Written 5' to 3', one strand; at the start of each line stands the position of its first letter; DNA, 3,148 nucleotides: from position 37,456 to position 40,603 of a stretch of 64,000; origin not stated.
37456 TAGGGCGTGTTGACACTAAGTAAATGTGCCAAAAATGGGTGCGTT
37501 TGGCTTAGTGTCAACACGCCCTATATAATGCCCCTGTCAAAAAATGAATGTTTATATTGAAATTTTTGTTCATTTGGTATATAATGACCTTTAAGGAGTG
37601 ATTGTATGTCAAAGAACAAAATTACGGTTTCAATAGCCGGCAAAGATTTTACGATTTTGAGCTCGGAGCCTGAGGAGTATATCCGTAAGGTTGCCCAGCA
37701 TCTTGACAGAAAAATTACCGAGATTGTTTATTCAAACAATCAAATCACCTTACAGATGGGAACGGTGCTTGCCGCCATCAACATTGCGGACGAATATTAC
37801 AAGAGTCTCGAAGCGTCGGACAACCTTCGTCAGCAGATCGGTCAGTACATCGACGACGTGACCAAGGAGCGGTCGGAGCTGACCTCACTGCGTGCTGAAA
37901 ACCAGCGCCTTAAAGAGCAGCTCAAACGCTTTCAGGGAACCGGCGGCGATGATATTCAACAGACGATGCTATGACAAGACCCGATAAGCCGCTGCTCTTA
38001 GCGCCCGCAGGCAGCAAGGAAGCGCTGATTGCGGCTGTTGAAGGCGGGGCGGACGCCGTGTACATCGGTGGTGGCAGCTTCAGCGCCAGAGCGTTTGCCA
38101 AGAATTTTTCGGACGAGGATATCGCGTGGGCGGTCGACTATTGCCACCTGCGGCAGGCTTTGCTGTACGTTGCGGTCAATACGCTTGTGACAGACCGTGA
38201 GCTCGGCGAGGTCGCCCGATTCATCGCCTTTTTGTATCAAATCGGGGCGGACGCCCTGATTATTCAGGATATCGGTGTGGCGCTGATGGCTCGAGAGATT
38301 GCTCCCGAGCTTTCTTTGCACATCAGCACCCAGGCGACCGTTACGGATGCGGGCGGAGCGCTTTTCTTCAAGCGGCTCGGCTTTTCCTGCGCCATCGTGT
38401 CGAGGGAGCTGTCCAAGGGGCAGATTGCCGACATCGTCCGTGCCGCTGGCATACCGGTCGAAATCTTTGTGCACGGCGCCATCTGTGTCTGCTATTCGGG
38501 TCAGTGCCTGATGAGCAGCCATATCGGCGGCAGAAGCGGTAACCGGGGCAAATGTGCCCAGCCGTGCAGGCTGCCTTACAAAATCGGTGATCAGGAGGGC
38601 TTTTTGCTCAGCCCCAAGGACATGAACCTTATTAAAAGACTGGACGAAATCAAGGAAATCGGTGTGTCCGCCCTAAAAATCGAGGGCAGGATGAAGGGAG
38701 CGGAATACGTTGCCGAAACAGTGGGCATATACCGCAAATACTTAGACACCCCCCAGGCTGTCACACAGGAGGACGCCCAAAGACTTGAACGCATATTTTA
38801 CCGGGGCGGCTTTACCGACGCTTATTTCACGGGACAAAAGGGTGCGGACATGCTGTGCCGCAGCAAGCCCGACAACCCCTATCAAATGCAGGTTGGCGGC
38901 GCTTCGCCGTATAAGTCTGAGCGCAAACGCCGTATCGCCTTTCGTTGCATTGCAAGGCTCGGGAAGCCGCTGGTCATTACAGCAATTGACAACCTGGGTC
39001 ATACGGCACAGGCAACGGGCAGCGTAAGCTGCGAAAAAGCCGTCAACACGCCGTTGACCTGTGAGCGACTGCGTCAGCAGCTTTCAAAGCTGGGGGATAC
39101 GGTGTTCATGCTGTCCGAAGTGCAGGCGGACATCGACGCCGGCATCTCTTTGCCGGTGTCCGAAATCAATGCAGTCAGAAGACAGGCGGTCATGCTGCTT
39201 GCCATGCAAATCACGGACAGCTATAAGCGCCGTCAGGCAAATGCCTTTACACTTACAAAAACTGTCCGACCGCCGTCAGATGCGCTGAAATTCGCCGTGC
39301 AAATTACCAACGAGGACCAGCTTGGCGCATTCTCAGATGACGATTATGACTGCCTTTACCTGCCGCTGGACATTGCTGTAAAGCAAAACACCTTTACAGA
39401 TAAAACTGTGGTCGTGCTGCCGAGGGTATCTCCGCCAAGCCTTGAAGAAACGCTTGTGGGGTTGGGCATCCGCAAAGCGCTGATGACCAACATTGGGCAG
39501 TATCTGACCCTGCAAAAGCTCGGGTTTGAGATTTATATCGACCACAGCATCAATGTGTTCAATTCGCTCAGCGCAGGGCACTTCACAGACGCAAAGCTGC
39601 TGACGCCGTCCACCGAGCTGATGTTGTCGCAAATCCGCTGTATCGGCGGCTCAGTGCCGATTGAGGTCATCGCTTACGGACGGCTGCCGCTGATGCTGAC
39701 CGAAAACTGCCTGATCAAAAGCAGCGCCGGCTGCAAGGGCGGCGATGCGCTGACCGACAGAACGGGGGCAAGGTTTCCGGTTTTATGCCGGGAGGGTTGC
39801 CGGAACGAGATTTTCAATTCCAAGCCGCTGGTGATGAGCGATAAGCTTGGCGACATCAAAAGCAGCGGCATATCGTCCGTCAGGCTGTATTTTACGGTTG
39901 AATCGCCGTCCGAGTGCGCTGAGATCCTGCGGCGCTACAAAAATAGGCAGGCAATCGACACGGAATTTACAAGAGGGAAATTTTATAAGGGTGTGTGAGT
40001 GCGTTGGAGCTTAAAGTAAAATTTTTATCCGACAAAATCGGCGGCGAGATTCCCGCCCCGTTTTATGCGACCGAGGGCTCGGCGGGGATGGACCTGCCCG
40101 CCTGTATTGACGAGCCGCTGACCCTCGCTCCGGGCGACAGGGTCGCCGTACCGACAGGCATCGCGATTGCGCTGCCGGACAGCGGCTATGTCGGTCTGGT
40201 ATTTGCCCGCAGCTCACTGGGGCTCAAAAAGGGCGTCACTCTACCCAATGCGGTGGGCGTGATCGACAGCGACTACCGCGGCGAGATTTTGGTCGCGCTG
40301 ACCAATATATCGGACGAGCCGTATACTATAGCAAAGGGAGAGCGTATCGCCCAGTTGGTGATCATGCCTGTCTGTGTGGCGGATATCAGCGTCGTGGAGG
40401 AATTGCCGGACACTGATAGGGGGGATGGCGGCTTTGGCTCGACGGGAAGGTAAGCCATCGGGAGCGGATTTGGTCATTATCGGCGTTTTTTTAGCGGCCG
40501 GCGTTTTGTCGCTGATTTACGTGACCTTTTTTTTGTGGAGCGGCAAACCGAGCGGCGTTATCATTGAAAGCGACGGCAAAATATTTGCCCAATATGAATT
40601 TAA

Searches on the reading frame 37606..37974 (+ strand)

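Call 67: search_protein_families(library=pfam, proteins=[window:37606-37974:+], max_evalue=0.00001)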
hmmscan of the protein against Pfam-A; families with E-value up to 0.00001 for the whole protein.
window:37606-37974:+ (122 aa): 1 family
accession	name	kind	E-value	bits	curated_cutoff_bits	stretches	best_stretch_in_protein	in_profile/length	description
PF05164.18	ZapA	-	7.3e-20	71.5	23.8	1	6-103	1-85/88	Cell division protein ZapA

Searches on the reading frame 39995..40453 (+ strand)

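Call 67: search_protein_families(library=pfam, proteins=[window:39995-40453:+], max_evalue=0.00001)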
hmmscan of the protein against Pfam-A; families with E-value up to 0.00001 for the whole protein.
window:39995-40453:+ (152 aa): 2 families
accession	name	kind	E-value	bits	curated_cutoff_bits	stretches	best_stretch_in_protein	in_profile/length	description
PF00692.24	dUTPase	-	2.2e-33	115.2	22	1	19-151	3-129/129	dUTPase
PF22769.1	DCD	-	5e-09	36.9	27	1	40-124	69-151/153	dCTP deaminase-like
